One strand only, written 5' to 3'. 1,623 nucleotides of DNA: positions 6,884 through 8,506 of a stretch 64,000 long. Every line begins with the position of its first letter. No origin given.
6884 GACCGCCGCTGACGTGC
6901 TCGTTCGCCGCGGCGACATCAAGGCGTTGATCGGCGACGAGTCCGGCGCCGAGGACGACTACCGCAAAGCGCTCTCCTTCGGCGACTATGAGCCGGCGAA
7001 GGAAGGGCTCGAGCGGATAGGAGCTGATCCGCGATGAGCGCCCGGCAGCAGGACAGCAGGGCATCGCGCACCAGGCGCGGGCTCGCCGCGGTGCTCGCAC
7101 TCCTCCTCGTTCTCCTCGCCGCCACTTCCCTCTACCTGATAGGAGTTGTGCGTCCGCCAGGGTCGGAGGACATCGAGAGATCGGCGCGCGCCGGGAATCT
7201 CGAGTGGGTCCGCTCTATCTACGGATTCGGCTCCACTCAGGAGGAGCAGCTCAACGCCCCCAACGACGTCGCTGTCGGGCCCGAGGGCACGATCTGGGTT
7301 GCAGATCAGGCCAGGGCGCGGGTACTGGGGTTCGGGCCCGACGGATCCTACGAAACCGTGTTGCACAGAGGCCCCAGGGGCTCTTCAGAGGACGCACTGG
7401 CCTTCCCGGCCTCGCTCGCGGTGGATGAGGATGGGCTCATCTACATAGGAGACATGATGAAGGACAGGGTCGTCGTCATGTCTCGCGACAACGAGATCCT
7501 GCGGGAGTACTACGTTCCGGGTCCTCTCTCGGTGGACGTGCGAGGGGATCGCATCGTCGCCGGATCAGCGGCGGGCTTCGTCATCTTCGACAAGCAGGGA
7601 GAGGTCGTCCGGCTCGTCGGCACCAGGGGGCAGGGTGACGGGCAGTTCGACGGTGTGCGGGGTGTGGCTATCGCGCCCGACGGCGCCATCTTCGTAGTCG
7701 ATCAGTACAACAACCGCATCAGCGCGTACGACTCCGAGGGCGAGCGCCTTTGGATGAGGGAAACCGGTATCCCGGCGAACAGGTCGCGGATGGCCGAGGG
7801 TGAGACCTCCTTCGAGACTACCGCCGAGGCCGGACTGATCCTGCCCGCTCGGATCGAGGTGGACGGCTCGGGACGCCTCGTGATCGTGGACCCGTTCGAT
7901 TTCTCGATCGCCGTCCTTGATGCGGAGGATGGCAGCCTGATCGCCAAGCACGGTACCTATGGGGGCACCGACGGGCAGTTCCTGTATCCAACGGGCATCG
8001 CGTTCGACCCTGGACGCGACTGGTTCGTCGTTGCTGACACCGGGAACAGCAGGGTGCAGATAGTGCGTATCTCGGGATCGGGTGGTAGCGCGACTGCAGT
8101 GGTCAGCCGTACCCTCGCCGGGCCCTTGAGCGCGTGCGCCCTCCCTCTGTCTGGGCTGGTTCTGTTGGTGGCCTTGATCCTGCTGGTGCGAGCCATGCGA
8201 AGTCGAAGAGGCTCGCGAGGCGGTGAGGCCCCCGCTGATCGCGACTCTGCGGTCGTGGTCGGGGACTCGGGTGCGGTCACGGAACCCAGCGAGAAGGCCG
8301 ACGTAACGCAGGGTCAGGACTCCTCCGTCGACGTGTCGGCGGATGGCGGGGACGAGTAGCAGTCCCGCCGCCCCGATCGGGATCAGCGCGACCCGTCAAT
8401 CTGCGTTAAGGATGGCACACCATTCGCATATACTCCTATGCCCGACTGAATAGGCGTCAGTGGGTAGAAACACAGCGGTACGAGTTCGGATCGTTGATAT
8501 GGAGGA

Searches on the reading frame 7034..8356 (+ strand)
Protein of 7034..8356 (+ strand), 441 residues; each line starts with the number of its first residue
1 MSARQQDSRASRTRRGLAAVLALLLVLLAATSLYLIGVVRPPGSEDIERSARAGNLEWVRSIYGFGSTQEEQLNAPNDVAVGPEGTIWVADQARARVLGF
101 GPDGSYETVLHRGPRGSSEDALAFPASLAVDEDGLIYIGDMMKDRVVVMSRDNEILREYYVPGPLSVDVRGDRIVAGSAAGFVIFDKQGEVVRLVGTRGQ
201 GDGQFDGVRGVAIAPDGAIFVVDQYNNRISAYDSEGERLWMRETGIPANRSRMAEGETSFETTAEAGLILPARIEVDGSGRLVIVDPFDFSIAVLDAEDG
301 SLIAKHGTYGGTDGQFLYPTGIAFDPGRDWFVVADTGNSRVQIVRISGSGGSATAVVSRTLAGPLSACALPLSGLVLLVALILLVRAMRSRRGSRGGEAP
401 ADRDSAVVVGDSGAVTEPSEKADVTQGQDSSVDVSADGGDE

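Call 3: search_protein_families(library=pfam, proteins=[window:7034-8356:+], max_evalue=1)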
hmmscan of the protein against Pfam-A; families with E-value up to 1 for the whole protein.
window:7034-8356:+ (441 aa): 15 families
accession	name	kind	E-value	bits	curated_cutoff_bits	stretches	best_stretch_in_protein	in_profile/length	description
PF01436.27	NHL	-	1.8e-20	72.3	20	4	316-343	1-27/28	NHL repeat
PF25021.1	TEN_NHL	-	2e-08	34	27.1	1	68-97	324-353/357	Teneurin NHL domain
PF08450.18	SGL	-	2.8e-08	34.1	26.3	0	124-163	185-224/246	SMP-30/Gluconolactonase/LRE-like region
PF17170.10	DUF5128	-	3.7e-07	30.1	22.9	1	184-237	68-122/321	6-bladed beta-propeller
PF23500.1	DUF7133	-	9.1e-05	22.4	27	0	211-230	334-353/385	Domain of unknown function (DUF7133)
PF24684.1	Vgb_lyase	-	0.00013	21.3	50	1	79-237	60-212/290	Virginiamycin B lyase family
PF24303.1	DUF7485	-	0.00014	21.9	27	1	188-239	11-64/284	Domain of unknown function (DUF7485)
PF13449.12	Phytase-like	-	0.00094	19.6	27.6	0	210-250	72-110/284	Esterase-like activity of phytase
PF22701.2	Mala_s_1-like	-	0.012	15.9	27.5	1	127-221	92-192/195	Mal s 1 allergenic protein-like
PF21668.3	RPOC_hybrid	-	0.032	14.5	27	1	125-178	7-64/102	DNA-directed RNA polymerase subunit beta', hybrid domain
PF18967.5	PycTM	-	0.037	14.9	27.2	0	15-43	7-35/107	Pycsar effector protein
PF07494.17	Reg_prop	-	0.054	14.2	20.4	0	127-139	9-21/24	Two component regulator propeller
PF20067.5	SSL_N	-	0.077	13.3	18.9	0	74-91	21-38/46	Strictosidine synthase-like, N-terminal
PF05787.19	PhoX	-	0.1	12.2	24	0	61-110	417-468/515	Alkaline phosphatase PhoX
PF06739.17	SBBP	-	0.16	12.4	20.5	0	122-138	12-28/38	Beta-propeller repeat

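Call 59: search_protein_families(library=ncbifam, proteins=[window:7034-8356:+], max_evalue=0.01)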
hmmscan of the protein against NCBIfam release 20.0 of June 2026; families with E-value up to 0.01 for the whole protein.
window:7034-8356:+ (441 aa): 4 families
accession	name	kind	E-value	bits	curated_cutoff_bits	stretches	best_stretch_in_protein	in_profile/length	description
NF035926.1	scyF_NHL_VPEP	equivalog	2.6e-36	125.6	350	3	157-240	149-234/376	scytonemin biosynthesis PEP-CTERM protein ScyF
NF033206.1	ScyE_fam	subfamily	8.2e-08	32.1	80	1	71-138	5-88/333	ScyD/ScyE family protein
NF047780.1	LIC12708_fam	subfamily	6.6e-06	25.2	150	1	183-242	159-220/391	LIC_12708 family protein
TIGR02604.1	Piru_Ver_Nterm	subfamily_domain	1.6e-05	24.5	122.2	0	204-232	320-347/367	PVC-type heme-binding CxxCH protein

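Call 84: list_cluster_members(proteins=[P0001, P0002, P0013, P0021, L083:15959-17017:+, window:7034-8356:+, window:10145-11110:+, window:12464-13228:+])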
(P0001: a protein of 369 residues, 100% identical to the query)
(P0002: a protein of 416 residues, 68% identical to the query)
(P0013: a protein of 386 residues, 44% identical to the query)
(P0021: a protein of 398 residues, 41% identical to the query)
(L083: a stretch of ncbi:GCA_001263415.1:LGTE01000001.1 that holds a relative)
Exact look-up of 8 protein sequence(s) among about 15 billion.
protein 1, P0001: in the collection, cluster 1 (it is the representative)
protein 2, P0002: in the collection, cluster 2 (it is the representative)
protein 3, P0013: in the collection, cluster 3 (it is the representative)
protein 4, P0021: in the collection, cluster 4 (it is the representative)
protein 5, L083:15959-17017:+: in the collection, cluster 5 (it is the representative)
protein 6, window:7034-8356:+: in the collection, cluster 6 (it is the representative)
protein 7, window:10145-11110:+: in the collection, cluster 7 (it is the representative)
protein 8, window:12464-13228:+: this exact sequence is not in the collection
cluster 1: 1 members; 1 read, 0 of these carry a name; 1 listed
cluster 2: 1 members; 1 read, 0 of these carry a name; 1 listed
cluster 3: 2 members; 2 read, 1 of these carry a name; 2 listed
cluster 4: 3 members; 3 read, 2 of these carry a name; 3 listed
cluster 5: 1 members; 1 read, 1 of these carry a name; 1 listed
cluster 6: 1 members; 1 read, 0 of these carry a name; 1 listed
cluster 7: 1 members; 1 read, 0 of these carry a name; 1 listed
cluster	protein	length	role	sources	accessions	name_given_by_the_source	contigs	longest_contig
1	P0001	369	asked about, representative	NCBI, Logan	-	-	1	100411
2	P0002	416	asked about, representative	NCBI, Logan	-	-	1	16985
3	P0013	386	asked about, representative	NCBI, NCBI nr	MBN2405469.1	MAG: hypothetical protein JXE06_07810 [Coriobacteriia bacterium] | hypothetical protein [Coriobacteriia bacterium]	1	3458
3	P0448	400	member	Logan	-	-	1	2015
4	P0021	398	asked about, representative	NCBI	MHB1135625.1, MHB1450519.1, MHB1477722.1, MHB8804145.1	MAG: hypothetical protein ACYCXR_01620 [Coriobacteriia bacterium]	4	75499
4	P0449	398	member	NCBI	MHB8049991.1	MAG: hypothetical protein ACYDHQ_02070 [Coriobacteriia bacterium]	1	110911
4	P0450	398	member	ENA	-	-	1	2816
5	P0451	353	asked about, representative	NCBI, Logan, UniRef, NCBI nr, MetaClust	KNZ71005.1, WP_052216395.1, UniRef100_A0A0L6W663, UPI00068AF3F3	putative multiheme cytochrome c [Thermincola ferriacetica] | Putative multiheme cytochrome c n=1 Tax=Thermincola ferriacetica TaxID=281456 ... | cell-wall cytochrome A [Thermincola ferriacetica]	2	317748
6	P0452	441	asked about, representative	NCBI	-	-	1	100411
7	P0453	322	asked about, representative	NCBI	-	-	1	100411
